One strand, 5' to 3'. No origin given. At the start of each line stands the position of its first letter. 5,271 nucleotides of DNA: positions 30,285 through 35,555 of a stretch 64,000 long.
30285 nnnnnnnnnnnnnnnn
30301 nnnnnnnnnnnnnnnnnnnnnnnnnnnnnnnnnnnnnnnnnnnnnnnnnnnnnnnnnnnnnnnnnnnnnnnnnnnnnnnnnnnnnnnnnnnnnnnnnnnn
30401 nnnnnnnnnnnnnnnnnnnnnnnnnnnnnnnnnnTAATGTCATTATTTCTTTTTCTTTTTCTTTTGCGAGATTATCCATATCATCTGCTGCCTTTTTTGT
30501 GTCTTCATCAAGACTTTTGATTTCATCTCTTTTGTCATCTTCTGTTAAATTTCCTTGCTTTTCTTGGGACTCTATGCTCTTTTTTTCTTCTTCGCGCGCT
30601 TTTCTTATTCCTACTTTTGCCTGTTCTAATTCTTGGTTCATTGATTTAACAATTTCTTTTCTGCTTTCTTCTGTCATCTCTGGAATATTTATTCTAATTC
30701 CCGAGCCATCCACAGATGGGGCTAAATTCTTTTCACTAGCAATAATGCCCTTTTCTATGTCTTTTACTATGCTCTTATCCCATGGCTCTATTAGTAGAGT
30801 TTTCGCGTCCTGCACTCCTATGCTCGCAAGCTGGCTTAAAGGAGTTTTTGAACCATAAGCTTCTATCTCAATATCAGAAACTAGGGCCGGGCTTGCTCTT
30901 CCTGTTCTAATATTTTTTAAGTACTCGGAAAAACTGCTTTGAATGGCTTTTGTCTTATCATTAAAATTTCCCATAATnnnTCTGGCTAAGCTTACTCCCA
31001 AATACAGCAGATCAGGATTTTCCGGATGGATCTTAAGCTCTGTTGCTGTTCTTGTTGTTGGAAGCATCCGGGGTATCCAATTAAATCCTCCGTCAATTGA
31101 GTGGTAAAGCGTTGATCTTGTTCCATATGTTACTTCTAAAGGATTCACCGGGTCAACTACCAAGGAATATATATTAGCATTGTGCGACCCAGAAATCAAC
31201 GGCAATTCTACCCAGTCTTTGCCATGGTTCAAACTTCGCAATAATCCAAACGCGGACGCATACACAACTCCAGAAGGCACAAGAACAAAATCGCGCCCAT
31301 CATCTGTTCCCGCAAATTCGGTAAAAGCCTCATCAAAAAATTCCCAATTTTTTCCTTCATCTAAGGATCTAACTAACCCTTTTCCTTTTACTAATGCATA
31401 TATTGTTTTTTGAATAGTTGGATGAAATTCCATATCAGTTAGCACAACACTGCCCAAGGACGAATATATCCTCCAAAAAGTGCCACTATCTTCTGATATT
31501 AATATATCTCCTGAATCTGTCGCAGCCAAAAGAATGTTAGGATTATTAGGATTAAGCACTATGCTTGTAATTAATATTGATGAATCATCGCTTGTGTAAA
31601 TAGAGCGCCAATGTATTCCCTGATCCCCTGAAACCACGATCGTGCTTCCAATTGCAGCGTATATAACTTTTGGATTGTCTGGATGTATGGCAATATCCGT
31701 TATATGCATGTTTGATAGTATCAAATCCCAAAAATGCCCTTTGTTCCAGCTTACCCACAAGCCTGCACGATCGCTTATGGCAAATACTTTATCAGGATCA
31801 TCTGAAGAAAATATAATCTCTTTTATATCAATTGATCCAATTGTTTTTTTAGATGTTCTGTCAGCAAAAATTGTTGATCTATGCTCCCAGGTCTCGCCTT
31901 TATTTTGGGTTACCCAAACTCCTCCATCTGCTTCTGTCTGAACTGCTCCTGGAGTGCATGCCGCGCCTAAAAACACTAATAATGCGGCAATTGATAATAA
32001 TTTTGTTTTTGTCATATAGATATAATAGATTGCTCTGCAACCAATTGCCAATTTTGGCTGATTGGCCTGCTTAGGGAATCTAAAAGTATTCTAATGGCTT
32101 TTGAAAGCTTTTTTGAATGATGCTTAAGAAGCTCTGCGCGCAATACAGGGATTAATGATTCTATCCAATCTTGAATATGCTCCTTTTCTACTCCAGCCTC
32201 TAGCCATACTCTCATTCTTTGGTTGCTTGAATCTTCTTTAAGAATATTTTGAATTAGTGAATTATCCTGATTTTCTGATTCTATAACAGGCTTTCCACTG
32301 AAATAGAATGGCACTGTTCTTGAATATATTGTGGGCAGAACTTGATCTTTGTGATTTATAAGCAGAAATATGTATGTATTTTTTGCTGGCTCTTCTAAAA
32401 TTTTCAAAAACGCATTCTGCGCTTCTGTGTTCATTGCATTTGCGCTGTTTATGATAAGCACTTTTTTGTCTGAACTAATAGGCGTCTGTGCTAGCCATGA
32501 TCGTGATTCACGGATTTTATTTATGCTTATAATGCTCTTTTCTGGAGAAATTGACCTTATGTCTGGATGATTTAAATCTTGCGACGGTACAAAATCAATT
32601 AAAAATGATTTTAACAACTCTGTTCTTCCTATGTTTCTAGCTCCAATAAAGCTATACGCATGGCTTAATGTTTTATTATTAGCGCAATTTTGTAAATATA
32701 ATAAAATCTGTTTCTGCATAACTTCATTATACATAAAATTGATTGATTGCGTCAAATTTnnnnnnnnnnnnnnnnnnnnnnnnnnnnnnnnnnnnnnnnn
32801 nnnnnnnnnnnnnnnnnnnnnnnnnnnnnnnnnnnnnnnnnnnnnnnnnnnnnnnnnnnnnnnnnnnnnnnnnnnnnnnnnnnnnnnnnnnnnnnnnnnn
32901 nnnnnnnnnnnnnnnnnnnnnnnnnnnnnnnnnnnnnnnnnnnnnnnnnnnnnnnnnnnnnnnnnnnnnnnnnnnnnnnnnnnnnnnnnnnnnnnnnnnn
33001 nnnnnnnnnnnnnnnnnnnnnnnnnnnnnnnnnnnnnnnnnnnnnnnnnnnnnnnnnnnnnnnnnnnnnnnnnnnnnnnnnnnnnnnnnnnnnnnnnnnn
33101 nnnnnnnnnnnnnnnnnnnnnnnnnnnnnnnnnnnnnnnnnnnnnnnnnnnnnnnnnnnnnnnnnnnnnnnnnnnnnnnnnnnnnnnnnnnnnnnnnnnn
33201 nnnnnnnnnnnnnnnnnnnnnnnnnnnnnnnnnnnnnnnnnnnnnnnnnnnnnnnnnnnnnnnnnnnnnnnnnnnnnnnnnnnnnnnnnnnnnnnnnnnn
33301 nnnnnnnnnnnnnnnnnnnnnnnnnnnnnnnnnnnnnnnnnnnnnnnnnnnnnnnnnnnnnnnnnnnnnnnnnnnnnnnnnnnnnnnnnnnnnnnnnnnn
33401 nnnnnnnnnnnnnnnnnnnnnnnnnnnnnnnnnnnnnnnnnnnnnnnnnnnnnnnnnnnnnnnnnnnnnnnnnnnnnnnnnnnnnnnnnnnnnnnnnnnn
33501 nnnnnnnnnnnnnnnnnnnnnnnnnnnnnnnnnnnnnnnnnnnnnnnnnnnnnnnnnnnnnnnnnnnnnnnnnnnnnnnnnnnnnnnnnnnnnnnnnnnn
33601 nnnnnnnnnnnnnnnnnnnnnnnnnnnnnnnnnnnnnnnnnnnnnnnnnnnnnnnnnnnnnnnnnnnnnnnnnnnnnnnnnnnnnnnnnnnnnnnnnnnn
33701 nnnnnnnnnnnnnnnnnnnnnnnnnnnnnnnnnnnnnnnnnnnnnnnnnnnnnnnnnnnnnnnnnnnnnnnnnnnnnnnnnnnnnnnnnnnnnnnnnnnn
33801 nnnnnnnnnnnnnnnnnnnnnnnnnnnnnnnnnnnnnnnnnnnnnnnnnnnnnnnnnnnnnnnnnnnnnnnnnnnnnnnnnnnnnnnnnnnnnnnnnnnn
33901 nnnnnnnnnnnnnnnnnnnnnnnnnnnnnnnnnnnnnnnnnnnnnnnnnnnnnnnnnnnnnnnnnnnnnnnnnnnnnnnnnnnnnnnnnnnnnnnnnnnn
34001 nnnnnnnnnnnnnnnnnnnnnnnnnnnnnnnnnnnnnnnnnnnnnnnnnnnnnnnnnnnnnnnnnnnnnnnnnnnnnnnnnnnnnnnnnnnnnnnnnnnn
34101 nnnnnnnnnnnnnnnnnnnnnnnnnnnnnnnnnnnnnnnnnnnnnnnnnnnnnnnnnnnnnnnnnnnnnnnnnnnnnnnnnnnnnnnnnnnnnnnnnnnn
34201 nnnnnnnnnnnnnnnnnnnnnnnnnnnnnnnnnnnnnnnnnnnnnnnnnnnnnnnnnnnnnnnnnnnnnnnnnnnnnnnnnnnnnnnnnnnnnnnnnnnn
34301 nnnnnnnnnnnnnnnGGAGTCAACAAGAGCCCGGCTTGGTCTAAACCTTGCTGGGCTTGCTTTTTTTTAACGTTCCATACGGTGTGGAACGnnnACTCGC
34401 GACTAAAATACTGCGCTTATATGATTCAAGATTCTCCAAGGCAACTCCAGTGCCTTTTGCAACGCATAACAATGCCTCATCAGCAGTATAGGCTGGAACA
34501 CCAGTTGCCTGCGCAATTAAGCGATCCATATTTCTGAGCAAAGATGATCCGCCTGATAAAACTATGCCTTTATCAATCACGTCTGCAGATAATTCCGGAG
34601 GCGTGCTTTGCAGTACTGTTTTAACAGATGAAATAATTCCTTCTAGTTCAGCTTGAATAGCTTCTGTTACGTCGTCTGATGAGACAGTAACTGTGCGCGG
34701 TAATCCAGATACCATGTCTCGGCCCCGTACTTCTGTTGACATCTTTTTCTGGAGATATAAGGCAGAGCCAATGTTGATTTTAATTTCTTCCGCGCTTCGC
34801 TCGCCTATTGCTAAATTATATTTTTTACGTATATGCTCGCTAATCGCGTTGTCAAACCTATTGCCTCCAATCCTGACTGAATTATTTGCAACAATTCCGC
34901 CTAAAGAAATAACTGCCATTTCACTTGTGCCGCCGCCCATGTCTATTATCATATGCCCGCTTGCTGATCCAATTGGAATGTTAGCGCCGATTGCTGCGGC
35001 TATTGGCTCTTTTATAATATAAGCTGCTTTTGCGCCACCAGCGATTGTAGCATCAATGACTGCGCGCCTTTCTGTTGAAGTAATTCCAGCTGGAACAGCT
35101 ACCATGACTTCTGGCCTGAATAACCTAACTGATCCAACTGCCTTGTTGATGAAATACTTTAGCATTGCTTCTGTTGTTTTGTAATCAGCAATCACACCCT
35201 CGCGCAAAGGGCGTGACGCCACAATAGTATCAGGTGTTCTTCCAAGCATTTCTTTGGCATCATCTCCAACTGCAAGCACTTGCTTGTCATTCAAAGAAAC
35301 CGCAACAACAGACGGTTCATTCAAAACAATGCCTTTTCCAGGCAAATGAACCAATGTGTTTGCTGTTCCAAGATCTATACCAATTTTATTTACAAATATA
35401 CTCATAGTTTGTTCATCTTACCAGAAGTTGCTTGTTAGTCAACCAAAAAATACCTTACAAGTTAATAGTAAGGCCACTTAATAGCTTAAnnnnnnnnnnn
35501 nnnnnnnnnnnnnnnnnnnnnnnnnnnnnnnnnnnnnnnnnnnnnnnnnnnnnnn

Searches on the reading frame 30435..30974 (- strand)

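Call 51: search_protein_families(library=pfam, proteins=[window:30435-30974:-], max_evalue=0.0001)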
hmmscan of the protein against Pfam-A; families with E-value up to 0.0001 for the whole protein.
window:30435-30974:- (180 aa): 1 family
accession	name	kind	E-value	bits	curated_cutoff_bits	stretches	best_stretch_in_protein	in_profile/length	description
PF01765.24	RRF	-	1.8e-52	177.9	29.7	1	16-178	2-164/164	Ribosome recycling factor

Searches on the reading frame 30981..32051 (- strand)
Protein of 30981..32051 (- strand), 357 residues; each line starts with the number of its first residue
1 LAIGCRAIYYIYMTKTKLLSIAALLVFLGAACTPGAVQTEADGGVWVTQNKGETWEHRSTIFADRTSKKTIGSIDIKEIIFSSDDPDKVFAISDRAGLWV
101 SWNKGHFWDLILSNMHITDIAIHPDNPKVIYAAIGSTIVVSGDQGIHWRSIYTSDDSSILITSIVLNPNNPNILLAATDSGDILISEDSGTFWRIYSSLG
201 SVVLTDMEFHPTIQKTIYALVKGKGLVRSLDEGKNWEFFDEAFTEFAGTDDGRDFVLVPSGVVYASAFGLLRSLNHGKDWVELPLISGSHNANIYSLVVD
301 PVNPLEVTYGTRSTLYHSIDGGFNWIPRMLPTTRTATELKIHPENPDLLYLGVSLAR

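Call 51: search_protein_families(library=pfam, proteins=[window:30981-32051:-], max_evalue=0.0001)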
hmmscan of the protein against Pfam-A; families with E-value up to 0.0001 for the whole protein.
window:30981-32051:- (357 aa): 2 families
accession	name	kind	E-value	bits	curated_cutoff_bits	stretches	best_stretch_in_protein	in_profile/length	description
PF15902.12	Sortilin-Vps10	-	3.1e-22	79.4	33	2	137-246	2-119/446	Sortilin, neurotensin receptor 3,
PF14870.12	PSII_BNR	-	4.5e-06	26.6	27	0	41-198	123-271/303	Photosynthesis system II assembly factor YCF48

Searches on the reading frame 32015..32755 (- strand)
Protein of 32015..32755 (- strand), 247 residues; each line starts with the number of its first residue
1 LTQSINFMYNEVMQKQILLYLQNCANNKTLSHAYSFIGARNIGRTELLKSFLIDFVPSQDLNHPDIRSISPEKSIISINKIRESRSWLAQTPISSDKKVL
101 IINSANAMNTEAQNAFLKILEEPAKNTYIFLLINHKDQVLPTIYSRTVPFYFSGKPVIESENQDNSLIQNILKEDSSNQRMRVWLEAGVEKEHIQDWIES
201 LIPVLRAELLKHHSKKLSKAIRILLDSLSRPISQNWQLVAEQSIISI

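Call 51: search_protein_families(library=pfam, proteins=[window:32015-32755:-], max_evalue=0.0001)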
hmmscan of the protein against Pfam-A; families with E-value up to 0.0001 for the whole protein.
window:32015-32755:- (247 aa): 1 family
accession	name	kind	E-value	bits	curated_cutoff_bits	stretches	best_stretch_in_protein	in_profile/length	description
PF13177.12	DNA_pol3_delta2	-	9.8e-33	113.9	27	1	60-153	65-158/161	DNA polymerase III, delta subunit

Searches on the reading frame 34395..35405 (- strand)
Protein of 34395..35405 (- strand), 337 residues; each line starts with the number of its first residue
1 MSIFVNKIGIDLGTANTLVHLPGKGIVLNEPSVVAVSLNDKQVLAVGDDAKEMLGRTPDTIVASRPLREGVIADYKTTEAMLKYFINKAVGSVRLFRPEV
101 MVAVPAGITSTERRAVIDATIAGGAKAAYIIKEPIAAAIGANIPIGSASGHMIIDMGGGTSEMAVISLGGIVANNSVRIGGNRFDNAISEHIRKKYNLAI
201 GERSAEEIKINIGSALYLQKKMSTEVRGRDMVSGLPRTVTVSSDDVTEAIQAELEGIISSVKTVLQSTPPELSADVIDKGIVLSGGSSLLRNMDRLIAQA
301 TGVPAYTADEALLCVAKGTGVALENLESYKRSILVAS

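Call 52: search_protein_families(library=pfam, proteins=[window:34395-35405:-], max_evalue=0.0001)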
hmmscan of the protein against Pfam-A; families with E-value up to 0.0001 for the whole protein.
window:34395-35405:- (337 aa): 4 families
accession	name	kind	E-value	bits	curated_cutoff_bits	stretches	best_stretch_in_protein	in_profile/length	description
PF06723.19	MreB_Mbl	-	5.8e-133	443.2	27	1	6-330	2-326/327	MreB/Mbl protein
PF14450.12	FtsA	-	7.1e-13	49.5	31.8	1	153-307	2-109/127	Cell division protein FtsA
PF00012.26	HSP70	-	8.5e-13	47.8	20.6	1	99-321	135-370/599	Hsp70 protein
PF00022.25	Actin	-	7e-09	35.2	27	1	31-195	31-190/410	Actin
